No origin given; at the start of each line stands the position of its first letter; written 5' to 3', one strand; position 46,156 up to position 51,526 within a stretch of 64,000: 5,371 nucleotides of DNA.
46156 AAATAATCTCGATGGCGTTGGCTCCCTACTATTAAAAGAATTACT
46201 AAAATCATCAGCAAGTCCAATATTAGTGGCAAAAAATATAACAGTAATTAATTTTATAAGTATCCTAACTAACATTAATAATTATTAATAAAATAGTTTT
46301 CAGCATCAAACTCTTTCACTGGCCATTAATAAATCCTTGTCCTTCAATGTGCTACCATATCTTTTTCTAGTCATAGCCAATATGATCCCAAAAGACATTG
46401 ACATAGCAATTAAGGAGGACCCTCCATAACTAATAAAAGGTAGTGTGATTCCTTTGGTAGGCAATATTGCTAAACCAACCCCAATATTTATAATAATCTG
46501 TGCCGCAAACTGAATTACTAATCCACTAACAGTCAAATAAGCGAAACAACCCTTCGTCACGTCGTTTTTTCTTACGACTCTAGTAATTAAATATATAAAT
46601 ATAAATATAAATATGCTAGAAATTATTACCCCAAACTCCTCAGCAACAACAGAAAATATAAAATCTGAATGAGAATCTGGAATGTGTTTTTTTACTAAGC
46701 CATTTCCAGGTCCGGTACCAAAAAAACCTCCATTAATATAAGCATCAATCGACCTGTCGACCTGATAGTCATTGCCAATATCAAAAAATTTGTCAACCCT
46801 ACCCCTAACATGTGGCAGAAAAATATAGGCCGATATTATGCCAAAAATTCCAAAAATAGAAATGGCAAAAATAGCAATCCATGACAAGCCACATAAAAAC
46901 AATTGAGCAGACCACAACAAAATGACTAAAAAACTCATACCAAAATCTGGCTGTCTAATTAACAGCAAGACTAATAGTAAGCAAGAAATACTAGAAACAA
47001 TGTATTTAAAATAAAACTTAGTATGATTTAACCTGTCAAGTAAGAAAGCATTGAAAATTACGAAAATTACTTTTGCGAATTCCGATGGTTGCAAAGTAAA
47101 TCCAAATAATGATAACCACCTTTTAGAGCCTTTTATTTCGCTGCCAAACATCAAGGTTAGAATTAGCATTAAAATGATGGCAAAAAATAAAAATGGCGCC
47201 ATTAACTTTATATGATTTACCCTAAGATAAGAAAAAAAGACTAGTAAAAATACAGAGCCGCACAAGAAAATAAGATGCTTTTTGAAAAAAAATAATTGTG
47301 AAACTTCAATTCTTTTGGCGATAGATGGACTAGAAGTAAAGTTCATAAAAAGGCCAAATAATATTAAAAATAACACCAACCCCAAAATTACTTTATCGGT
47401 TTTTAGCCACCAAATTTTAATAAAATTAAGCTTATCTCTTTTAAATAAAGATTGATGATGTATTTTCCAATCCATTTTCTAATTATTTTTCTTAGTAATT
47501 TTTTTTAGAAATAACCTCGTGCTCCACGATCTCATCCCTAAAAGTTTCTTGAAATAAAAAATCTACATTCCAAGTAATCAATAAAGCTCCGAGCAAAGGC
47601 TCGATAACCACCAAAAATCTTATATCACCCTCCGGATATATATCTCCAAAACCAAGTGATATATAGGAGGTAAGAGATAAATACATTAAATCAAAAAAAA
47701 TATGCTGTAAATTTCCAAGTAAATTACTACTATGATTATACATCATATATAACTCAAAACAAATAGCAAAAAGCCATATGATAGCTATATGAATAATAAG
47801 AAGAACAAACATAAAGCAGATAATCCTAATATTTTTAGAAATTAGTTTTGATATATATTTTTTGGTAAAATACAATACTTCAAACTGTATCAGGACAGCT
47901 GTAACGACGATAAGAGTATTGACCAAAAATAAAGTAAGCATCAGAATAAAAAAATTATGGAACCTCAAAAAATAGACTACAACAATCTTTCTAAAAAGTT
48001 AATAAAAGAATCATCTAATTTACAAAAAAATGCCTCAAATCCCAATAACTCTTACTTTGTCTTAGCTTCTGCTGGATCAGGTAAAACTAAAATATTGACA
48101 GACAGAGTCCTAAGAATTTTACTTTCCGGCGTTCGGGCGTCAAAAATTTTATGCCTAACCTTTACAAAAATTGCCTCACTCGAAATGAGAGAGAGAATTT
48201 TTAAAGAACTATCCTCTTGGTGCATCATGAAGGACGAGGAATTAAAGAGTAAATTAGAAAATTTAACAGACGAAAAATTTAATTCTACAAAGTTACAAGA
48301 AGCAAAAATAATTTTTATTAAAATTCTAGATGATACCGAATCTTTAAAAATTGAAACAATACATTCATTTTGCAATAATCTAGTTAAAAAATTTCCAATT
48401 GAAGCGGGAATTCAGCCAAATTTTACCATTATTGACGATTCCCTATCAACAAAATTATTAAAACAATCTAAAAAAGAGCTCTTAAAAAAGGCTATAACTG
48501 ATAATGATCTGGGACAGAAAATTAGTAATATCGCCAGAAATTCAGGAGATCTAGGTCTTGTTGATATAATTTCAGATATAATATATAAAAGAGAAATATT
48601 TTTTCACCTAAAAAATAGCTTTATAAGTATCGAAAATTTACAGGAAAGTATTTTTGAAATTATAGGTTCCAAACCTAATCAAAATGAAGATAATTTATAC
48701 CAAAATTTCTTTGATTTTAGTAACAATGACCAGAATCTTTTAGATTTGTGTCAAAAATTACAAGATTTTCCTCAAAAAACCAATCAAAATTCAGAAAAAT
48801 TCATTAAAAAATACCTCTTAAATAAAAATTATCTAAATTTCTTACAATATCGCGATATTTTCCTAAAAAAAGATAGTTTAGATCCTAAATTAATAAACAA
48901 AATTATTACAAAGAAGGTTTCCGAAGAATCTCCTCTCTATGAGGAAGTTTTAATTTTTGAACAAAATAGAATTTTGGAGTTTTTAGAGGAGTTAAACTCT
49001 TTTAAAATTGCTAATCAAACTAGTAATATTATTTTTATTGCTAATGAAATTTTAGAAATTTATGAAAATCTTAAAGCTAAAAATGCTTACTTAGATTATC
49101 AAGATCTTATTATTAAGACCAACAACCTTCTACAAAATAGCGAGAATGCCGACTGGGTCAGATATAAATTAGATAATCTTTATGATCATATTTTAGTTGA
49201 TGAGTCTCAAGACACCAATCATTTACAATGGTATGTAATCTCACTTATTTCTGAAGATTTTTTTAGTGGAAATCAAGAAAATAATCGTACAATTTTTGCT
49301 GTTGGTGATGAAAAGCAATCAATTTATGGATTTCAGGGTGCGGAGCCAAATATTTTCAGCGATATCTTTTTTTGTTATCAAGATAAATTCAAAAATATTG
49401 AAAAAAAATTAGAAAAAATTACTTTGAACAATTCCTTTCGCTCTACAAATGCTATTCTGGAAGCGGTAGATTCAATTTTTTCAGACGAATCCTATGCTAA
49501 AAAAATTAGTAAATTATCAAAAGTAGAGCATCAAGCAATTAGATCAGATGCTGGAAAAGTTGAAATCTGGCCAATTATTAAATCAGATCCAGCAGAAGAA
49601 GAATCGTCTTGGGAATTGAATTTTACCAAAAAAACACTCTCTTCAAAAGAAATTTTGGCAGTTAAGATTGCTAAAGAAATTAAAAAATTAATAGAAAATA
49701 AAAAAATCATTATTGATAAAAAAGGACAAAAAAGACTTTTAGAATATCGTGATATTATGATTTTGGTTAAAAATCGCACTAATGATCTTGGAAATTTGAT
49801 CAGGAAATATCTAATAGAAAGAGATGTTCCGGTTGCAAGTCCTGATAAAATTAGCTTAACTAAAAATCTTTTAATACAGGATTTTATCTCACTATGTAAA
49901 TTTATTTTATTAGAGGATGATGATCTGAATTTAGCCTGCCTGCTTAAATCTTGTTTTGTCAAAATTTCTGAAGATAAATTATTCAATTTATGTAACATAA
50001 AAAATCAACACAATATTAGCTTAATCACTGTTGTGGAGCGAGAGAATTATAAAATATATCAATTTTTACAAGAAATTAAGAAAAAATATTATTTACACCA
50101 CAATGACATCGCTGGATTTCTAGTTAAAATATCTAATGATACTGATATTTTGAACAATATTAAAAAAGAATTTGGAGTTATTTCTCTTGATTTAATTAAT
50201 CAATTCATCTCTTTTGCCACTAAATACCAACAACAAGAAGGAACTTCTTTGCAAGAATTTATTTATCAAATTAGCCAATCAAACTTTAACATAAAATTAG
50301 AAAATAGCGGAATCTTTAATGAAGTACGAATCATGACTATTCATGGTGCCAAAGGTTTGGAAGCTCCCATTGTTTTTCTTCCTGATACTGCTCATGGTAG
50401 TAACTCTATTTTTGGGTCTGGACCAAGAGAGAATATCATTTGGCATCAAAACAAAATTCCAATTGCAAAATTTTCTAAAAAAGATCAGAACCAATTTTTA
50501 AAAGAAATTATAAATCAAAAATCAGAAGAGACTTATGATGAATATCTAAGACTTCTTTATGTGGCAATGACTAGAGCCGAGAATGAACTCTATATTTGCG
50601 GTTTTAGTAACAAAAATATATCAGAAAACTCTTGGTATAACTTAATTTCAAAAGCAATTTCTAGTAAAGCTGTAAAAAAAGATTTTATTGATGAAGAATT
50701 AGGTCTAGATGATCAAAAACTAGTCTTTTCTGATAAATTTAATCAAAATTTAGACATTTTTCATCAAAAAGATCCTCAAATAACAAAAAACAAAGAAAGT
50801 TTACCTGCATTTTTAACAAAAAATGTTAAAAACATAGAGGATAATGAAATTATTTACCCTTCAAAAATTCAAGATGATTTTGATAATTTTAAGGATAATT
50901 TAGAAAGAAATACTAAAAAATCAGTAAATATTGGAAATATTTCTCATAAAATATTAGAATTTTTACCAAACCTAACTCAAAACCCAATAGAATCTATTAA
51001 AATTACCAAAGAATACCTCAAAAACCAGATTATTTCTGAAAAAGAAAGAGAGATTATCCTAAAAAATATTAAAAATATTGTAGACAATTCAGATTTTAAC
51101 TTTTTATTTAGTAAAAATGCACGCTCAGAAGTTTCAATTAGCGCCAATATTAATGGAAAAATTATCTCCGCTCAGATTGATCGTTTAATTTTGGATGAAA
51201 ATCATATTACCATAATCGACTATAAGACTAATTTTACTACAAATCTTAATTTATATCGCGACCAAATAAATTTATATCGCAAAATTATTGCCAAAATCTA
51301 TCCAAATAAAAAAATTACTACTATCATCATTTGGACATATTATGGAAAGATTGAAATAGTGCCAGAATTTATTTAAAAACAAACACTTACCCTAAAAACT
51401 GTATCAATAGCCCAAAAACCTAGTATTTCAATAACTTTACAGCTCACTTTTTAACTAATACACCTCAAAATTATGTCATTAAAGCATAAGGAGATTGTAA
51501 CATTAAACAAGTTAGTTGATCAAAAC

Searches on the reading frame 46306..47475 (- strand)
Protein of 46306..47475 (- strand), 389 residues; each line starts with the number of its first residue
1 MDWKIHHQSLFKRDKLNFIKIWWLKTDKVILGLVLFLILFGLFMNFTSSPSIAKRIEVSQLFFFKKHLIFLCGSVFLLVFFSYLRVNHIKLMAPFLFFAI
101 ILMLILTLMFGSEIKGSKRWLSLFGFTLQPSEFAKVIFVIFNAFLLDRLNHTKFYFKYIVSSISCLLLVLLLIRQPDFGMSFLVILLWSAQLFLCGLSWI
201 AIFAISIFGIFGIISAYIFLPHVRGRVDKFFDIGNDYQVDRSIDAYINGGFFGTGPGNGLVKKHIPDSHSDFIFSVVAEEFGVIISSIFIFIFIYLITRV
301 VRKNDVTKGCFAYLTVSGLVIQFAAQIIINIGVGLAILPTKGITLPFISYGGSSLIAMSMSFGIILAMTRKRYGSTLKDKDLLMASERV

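Call 48: search_protein_families(library=pfam, proteins=[window:46306-47475:-], max_evalue=0.00001)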
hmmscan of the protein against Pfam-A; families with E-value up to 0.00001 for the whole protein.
window:46306-47475:- (389 aa): 1 family
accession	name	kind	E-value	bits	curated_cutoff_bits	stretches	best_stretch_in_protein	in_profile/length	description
PF01098.24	FTSW_RODA_SPOVE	-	2.9e-69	234.2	26.4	1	31-372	5-354/356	Cell cycle protein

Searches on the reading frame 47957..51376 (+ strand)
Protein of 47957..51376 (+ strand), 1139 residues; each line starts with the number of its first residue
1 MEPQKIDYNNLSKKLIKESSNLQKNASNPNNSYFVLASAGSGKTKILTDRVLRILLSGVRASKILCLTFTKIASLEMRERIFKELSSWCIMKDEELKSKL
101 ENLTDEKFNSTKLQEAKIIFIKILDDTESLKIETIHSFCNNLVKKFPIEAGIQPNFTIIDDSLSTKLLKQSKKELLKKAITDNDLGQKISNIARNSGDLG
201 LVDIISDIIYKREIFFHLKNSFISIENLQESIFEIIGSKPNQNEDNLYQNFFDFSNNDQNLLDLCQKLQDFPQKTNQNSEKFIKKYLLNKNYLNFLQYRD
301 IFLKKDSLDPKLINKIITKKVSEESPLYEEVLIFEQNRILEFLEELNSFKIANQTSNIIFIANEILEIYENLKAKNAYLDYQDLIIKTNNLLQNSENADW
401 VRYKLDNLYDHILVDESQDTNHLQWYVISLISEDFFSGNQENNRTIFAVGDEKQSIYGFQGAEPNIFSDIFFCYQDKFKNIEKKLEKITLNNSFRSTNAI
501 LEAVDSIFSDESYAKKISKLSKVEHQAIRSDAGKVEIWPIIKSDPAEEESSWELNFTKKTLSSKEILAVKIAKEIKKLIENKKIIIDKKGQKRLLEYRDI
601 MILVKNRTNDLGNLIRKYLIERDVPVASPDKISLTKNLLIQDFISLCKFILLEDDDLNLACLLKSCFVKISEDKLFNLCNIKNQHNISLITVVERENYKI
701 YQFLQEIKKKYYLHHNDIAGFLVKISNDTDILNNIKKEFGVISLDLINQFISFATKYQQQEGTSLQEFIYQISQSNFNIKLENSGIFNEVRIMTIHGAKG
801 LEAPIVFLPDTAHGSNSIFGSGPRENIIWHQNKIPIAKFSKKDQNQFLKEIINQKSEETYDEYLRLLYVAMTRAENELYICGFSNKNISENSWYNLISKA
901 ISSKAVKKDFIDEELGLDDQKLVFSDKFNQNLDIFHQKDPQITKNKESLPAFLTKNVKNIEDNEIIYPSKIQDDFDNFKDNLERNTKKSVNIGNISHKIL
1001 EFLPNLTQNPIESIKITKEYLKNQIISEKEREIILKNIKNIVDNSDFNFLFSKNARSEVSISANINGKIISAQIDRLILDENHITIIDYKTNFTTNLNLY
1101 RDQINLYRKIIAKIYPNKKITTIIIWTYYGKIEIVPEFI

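Call 48: search_protein_families(library=pfam, proteins=[window:47957-51376:+], max_evalue=0.00001)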
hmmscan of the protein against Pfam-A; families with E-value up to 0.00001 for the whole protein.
window:47957-51376:+ (1139 aa): 4 families
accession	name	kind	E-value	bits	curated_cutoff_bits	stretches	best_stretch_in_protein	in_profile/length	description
PF00580.27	UvrD-helicase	-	1.6e-50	172.8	23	1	23-468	5-264/271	UvrD/REP helicase N-terminal domain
PF13361.12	UvrD_C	-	4.9e-27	95.7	25.6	1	488-881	1-346/350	UvrD-like helicase C-terminal domain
PF13245.12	AAA_19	-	3.1e-13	50.5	25.1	1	29-141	10-113/134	AAA domain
PF13538.12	UvrD_C_2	-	6.9e-11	42.3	27.4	0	858-880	29-51/52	UvrD-like helicase C-terminal domain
